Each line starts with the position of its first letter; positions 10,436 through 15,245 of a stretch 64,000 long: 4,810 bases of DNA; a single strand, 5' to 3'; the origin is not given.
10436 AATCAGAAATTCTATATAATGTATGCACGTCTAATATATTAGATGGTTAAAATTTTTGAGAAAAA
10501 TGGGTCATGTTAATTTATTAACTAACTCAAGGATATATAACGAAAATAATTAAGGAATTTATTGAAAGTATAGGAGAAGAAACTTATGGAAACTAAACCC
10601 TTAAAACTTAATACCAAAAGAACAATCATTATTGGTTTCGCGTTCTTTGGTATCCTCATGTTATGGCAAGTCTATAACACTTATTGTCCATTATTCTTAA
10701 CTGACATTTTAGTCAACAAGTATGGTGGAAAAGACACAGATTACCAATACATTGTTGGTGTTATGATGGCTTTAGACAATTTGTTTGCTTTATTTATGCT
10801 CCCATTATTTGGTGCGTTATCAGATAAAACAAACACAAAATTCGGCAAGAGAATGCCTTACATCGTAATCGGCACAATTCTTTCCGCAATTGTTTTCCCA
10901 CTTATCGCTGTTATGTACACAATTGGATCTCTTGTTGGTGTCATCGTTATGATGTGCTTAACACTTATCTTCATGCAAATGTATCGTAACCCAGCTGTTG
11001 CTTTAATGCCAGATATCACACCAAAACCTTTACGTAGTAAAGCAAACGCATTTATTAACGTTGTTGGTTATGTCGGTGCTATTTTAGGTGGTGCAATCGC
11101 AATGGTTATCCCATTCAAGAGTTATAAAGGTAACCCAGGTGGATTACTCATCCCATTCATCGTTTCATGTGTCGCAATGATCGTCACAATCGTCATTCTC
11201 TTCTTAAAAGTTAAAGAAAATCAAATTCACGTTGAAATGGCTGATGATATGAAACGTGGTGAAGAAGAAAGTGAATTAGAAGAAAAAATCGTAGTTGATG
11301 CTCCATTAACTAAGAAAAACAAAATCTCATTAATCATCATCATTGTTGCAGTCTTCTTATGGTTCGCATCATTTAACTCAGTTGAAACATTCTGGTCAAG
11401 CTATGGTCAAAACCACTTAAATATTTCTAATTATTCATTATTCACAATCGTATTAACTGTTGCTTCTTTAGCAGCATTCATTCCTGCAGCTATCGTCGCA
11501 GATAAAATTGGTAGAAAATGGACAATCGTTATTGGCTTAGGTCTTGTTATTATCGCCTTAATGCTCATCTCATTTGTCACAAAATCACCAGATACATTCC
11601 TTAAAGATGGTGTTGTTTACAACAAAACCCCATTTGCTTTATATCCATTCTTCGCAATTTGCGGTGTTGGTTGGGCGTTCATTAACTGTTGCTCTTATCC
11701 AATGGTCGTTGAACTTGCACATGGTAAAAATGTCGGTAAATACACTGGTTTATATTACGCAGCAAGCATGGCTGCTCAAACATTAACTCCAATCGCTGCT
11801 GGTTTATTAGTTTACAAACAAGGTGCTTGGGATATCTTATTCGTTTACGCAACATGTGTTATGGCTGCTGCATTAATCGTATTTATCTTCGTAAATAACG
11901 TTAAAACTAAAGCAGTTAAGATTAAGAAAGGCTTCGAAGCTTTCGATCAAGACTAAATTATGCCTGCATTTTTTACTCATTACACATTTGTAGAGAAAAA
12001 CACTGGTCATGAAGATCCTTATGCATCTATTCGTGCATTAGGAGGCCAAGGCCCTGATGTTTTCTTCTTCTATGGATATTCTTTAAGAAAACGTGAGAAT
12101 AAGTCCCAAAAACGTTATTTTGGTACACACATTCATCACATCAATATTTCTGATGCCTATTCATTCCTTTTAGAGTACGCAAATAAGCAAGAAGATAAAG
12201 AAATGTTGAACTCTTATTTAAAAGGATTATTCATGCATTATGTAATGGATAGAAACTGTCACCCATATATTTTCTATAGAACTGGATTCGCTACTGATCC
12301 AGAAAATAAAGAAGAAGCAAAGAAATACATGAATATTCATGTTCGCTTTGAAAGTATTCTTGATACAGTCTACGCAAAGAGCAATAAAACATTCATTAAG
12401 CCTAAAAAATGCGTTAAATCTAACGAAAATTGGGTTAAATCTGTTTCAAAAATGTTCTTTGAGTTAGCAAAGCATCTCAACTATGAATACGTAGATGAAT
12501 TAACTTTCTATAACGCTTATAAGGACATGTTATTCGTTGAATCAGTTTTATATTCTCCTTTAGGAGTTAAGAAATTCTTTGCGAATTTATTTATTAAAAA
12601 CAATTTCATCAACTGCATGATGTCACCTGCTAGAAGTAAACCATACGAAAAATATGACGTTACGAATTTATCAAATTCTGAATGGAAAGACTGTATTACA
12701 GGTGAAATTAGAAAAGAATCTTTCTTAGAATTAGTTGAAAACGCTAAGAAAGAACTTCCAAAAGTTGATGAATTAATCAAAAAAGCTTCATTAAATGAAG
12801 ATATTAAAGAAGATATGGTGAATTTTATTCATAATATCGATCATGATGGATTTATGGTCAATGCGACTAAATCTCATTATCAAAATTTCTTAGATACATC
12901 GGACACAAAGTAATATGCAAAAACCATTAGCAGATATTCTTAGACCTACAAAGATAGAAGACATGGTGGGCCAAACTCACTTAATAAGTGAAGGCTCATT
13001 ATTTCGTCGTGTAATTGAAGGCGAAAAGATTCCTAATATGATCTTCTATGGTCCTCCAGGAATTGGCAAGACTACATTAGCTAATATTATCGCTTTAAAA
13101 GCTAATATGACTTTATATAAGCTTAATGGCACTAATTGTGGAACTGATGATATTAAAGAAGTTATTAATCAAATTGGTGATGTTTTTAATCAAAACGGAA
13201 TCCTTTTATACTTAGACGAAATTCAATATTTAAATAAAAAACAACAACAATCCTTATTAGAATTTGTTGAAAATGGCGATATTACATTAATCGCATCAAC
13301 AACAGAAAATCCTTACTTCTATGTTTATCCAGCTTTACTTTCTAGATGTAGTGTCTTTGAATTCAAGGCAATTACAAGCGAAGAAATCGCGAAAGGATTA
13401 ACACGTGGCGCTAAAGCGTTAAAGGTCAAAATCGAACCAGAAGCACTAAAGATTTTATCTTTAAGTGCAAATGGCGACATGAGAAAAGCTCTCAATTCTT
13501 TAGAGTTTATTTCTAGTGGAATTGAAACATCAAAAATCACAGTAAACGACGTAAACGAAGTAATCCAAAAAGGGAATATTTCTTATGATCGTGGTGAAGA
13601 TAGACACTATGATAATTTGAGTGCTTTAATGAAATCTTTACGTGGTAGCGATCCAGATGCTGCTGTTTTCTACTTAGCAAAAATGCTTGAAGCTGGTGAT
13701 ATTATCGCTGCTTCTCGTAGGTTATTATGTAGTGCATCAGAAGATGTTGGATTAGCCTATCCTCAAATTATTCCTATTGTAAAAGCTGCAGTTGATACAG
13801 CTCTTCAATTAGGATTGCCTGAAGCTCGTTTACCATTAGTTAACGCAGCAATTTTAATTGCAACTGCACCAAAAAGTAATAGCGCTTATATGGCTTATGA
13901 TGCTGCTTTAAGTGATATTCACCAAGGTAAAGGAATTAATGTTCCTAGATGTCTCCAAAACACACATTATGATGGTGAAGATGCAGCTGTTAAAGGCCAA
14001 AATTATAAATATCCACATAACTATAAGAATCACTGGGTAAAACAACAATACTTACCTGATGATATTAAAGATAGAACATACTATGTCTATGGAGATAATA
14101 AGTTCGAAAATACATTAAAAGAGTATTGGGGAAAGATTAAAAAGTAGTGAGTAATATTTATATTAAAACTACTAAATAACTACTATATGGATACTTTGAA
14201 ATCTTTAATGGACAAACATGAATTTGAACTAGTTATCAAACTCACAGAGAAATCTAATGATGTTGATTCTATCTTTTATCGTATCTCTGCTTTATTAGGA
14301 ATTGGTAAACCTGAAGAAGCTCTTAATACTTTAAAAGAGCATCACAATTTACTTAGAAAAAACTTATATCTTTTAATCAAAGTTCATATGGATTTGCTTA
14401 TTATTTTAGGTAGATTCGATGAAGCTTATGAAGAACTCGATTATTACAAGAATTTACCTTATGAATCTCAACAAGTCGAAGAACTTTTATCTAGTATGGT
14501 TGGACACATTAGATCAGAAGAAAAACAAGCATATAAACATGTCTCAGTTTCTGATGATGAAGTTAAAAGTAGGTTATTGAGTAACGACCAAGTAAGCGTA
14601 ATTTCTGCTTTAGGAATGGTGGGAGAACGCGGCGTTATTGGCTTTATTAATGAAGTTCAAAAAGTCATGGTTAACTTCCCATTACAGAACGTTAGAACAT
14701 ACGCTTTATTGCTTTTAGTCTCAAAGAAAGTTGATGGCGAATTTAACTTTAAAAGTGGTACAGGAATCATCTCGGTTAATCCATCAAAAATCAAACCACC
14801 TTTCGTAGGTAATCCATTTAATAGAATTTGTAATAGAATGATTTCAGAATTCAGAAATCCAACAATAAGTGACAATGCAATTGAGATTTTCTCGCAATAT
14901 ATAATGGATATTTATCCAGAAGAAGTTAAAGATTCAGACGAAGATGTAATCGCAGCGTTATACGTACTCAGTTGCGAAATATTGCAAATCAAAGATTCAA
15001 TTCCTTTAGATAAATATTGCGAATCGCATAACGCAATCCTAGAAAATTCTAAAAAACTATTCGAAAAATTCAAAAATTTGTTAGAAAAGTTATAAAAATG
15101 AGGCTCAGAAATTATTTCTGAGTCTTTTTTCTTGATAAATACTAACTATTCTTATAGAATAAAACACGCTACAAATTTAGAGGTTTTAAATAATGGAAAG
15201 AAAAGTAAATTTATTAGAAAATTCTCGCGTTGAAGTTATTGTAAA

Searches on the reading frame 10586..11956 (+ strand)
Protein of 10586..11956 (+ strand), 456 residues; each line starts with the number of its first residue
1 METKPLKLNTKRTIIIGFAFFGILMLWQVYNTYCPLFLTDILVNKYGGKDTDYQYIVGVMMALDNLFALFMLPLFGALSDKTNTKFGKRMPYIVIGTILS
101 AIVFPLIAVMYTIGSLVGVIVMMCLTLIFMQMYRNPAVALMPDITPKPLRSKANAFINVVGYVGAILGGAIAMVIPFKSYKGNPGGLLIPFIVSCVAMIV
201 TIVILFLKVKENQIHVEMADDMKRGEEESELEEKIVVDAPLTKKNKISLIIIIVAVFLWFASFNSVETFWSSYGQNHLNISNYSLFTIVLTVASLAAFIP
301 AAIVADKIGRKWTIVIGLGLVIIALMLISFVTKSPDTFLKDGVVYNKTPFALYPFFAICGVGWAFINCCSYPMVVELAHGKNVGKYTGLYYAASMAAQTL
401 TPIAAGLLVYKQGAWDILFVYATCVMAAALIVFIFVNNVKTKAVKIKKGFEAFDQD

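Call 89: search_protein_families(library=pfam, proteins=[window:10586-11956:+], max_evalue=0.00001)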
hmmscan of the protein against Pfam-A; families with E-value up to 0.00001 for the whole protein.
window:10586-11956:+ (456 aa): 4 families
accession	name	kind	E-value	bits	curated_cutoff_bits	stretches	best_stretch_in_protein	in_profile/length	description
PF07690.21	MFS_1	-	4.9e-44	151.1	33.4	2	20-368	2-313/347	Major Facilitator Superfamily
PF13347.12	MFS_2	-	4.7e-23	81.9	27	1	17-401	3-369/427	MFS/sugar transport protein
PF12832.13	MFS_1_like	-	4.9e-13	49.3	25.2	1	55-335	34-301/373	MFS_1 like family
PF00083.30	Sugar_tr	-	3.1e-09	36.7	22.3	1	216-442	225-443/452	Sugar (and other) transporter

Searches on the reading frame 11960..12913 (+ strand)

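Call 89: search_protein_families(library=pfam, proteins=[window:11960-12913:+], max_evalue=0.00001)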
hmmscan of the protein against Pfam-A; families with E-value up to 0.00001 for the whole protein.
window:11960-12913:+ (317 aa): 1 family
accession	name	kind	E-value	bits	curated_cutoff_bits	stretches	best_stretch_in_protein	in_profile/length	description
PF00882.24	Zn_dep_PLPC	-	3.1e-09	37.4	26.8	1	32-175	36-166/167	Zinc dependent phospholipase C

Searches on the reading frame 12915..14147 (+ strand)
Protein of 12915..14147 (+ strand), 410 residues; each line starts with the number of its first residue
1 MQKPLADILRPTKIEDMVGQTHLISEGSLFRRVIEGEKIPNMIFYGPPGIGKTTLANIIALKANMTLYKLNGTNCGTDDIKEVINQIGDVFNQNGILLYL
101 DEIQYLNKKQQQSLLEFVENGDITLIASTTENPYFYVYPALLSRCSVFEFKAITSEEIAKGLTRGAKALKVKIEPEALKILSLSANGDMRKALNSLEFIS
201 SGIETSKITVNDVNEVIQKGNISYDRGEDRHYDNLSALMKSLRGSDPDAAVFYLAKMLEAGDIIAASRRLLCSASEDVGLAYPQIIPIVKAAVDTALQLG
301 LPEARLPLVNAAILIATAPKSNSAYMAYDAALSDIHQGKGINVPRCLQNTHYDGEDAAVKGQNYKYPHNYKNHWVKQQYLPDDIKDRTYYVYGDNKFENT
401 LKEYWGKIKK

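Call 89: search_protein_families(library=pfam, proteins=[window:12915-14147:+], max_evalue=0.00001)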
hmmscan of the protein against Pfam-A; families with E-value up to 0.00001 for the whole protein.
window:12915-14147:+ (410 aa): 4 families
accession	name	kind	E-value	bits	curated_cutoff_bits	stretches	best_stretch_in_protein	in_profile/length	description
PF12002.13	MgsA_C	-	3.2e-62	209.8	27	1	244-408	1-166/167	MgsA AAA+ ATPase C terminal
PF16193.11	AAA_assoc_2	-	9.1e-21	74.4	34.3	1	169-243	3-81/81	AAA C-terminal domain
PF00004.35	AAA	-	7.3e-14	52.8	21.2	1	42-148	1-126/131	ATPase family associated with various cellular activities (AAA)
PF05496.18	RuvB_N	-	2.3e-11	44.2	27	1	9-126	1-116/159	Holliday junction DNA helicase RuvB P-loop domain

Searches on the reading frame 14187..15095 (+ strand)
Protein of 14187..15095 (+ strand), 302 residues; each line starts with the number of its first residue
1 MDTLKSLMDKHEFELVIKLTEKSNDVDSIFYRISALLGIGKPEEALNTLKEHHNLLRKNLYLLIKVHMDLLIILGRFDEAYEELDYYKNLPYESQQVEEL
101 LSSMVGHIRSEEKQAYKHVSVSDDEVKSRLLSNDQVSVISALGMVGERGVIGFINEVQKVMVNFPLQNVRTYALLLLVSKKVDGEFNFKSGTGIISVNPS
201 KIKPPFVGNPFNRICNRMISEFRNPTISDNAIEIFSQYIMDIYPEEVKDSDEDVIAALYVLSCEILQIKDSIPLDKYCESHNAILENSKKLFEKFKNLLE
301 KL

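Call 89: search_protein_families(library=pfam, proteins=[window:14187-15095:+], max_evalue=0.00001)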
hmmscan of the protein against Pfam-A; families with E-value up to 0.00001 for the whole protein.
window:14187-15095:+ (302 aa): 0 families

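Call 95: search_protein_families(library=pfam, proteins=[window:14187-15095:+], max_evalue=0.05)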
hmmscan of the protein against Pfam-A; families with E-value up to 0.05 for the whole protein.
window:14187-15095:+ (302 aa): 2 families
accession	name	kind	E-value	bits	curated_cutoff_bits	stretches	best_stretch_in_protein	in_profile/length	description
PF25060.1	ARM_TT21_2nd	-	0.0051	16.8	27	1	13-115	43-145/270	Tetratricopeptide repeat protein 21 second ARM domain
PF10607.14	CTLH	-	0.039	14.5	26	1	30-117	5-100/146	CTLH/CRA C-terminal to LisH motif domain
